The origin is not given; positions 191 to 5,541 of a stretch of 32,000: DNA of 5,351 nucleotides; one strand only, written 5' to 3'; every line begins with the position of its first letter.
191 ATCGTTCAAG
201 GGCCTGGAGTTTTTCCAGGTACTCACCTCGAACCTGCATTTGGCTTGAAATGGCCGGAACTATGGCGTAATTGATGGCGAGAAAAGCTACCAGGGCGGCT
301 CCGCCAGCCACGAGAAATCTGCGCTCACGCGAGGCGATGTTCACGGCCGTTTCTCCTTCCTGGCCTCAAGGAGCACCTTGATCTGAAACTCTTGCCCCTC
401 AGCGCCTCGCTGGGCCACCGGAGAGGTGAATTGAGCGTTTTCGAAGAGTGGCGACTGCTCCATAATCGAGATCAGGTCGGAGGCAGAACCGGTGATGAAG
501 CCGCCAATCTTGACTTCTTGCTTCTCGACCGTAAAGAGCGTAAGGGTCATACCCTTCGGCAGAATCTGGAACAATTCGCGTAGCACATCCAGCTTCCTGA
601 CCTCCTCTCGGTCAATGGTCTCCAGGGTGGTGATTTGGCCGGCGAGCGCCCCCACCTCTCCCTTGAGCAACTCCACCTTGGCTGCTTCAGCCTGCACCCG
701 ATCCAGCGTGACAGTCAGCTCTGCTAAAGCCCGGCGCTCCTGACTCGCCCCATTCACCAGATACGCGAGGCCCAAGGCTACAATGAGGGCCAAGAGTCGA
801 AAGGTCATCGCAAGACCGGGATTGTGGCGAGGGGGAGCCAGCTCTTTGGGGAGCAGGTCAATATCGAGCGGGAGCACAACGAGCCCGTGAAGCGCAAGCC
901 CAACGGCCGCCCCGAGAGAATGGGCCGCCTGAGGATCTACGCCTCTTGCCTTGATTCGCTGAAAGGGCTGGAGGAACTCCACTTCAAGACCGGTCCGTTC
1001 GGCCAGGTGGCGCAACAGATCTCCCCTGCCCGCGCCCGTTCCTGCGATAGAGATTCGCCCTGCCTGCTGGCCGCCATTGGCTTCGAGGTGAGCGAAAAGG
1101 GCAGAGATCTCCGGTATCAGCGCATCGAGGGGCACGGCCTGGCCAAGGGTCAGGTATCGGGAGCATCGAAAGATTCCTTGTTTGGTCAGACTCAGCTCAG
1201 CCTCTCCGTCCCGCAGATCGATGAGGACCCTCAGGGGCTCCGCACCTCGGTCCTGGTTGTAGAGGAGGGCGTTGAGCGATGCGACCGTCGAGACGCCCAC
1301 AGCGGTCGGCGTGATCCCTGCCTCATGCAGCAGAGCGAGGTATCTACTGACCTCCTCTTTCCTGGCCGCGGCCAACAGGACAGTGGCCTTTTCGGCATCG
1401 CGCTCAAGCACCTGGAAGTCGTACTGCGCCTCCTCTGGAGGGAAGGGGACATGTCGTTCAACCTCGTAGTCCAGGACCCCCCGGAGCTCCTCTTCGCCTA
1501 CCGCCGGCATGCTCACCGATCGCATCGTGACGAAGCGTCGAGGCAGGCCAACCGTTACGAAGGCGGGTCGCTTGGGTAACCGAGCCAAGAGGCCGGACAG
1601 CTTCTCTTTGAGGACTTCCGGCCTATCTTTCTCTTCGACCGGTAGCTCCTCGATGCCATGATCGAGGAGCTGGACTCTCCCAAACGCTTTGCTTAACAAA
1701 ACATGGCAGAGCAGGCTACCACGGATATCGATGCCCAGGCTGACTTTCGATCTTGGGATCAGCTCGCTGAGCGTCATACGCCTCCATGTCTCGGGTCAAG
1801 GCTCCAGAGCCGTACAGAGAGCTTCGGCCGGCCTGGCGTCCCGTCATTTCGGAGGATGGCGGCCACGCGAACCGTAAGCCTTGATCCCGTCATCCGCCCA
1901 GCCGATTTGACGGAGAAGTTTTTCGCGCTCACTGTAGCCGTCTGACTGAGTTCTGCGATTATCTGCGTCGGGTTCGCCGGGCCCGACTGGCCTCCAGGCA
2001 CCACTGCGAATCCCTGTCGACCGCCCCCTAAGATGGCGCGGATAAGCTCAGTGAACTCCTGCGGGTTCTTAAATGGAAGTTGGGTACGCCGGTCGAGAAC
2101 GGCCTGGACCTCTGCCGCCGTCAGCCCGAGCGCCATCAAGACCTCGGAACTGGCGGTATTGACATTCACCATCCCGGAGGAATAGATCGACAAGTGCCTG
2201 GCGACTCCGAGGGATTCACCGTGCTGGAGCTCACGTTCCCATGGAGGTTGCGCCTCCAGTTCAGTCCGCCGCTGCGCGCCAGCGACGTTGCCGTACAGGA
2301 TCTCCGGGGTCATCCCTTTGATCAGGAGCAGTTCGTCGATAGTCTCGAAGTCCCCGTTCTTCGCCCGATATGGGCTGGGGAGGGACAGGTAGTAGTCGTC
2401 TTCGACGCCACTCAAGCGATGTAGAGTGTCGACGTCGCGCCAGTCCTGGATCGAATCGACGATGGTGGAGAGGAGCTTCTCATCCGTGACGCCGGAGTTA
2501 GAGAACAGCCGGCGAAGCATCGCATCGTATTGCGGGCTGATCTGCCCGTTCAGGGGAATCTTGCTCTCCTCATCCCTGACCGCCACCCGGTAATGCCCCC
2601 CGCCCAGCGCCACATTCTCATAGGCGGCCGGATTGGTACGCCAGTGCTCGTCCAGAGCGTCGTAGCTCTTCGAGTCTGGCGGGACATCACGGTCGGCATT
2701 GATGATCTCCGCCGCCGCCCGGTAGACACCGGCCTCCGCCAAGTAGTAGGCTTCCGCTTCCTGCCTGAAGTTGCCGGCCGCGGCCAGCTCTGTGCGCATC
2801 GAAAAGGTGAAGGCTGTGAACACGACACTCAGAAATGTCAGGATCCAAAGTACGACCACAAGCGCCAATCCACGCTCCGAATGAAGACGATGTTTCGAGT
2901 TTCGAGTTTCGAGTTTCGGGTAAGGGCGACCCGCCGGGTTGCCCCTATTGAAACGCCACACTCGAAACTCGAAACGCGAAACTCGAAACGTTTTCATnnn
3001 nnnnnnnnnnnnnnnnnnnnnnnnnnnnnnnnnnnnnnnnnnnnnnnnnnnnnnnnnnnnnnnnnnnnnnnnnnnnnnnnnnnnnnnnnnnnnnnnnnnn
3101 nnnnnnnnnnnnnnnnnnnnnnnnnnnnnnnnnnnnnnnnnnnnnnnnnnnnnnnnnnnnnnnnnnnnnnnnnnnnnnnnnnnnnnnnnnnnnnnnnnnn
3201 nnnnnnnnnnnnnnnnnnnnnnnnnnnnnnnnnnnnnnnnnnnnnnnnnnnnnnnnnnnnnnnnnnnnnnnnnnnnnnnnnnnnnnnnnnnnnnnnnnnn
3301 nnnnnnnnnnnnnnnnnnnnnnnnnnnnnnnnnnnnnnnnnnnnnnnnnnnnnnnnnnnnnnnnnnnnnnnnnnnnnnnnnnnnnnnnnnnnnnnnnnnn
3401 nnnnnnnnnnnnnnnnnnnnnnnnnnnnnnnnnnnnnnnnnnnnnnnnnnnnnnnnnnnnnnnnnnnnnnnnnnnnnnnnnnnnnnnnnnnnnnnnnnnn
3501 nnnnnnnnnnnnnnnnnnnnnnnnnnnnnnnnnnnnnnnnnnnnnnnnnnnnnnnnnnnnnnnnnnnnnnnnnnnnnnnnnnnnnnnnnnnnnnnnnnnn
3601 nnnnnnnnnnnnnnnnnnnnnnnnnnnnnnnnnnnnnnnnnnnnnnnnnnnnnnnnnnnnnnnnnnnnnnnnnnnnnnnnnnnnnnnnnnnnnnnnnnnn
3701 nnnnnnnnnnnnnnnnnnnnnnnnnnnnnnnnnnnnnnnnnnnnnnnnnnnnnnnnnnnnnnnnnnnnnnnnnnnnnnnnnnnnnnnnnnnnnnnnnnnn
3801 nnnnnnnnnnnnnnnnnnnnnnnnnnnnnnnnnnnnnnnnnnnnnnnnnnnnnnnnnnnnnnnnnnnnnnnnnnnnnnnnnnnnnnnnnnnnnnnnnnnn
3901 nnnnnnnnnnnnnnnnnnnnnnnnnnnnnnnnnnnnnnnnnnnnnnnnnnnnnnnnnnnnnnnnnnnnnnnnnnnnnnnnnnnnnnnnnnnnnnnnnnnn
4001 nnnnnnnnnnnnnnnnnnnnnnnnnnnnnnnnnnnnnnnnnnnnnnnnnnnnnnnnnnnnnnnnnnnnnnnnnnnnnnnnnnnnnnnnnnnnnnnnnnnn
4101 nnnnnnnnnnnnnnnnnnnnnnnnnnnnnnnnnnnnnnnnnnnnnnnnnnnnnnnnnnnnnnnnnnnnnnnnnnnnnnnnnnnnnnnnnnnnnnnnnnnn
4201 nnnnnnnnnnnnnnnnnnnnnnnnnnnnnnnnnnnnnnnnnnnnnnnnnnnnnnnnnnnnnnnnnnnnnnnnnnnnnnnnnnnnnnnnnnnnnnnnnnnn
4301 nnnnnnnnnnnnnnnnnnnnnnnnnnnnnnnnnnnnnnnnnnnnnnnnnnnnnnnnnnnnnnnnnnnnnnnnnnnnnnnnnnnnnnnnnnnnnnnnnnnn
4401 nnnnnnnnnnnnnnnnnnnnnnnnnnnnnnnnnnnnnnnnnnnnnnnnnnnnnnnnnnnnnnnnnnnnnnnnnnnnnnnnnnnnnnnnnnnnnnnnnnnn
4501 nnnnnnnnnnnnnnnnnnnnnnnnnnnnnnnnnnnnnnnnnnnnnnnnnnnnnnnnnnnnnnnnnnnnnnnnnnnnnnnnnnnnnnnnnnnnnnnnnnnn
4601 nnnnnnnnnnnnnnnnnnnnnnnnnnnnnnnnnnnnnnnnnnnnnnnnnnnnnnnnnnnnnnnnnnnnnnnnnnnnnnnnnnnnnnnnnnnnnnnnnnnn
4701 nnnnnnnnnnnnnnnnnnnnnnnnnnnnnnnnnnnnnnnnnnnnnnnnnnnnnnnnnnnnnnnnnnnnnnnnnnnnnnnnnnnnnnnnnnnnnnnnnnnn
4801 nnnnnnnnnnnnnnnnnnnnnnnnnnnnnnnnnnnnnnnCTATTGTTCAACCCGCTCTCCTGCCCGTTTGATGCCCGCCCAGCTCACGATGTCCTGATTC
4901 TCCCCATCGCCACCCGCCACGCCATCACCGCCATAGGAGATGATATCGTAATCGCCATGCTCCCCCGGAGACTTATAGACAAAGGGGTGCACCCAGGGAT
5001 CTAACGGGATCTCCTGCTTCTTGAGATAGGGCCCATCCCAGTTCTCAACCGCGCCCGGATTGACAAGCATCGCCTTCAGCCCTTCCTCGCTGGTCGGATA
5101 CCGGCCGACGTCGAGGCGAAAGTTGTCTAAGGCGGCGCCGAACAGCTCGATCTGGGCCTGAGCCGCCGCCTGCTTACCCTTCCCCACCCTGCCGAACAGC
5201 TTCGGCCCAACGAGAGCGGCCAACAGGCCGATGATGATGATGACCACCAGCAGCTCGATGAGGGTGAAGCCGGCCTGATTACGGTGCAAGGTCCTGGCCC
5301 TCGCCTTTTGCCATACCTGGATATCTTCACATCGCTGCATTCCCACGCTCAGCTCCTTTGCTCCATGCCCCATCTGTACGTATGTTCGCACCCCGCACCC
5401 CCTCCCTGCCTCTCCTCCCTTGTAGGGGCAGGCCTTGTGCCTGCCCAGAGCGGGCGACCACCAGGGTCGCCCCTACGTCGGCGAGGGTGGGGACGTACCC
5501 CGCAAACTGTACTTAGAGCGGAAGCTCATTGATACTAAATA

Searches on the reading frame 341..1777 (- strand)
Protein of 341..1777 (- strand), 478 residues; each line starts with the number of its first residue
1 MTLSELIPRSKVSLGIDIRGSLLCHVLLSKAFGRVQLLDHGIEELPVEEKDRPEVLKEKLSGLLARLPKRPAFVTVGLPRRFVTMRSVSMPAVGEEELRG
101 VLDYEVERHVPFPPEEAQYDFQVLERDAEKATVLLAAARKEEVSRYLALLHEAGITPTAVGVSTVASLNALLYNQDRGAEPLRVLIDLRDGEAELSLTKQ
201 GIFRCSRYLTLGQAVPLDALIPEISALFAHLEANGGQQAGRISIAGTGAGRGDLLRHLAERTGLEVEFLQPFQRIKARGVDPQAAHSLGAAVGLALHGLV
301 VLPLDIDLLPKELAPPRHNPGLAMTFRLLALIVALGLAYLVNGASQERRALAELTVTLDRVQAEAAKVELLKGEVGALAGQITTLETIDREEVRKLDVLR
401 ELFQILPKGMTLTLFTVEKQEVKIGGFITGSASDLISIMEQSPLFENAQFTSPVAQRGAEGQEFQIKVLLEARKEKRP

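Call 53: search_protein_families(library=pfam, proteins=[window:341-1777:-], max_evalue=0.00001)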
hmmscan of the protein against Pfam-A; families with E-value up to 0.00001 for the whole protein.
window:341-1777:- (478 aa): 3 families
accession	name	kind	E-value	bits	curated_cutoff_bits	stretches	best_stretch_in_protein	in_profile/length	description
PF11104.14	PilM_2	-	6.3e-20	71.8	27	1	15-170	1-165/340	Type IV pilus assembly protein PilM;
PF05137.18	PilN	-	6.3e-11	42.6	22.8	1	398-468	2-76/78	Fimbrial assembly protein (PilN)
PF05134.19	T2SSL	-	2.3e-07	30.9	25.5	1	64-160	37-131/231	Type II secretion system (T2SS), protein L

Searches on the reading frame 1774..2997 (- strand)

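Call 53: search_protein_families(library=pfam, proteins=[window:1774-2997:-], max_evalue=0.00001)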
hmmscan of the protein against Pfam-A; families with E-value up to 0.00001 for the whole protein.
window:1774-2997:- (407 aa): 3 families
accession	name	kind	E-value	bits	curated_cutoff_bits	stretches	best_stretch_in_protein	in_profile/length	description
PF21687.3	T2SSK_1st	-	1.1e-17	65.1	26.2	1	150-234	12-95/107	Type II secretion system (T2SS), protein K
PF12836.13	HHH_3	-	6e-10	39.5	27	0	276-317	5-48/65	Helix-hairpin-helix motif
PF03934.19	T2SSK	-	8.7e-10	39.3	24.2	1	277-319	1-45/63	Type II secretion system (T2SS), protein K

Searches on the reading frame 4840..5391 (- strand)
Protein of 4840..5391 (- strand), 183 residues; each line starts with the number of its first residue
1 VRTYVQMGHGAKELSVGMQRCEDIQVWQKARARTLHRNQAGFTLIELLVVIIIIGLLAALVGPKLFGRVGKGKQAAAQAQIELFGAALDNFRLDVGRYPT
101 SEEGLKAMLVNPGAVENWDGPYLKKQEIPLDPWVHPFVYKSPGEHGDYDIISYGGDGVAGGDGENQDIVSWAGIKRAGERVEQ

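Call 53: search_protein_families(library=pfam, proteins=[window:4840-5391:-], max_evalue=0.00001)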
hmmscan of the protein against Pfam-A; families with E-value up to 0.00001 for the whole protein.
window:4840-5391:- (183 aa): 2 families
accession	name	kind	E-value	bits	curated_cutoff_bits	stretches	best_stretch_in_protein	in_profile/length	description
PF08334.16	T2SSG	-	1.3e-37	128.5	21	1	64-171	1-108/108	Type II secretion system (T2SS), protein G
PF07963.17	N_methyl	-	1.5e-09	37.4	21.2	1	37-61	2-26/27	Prokaryotic N-terminal methylation motif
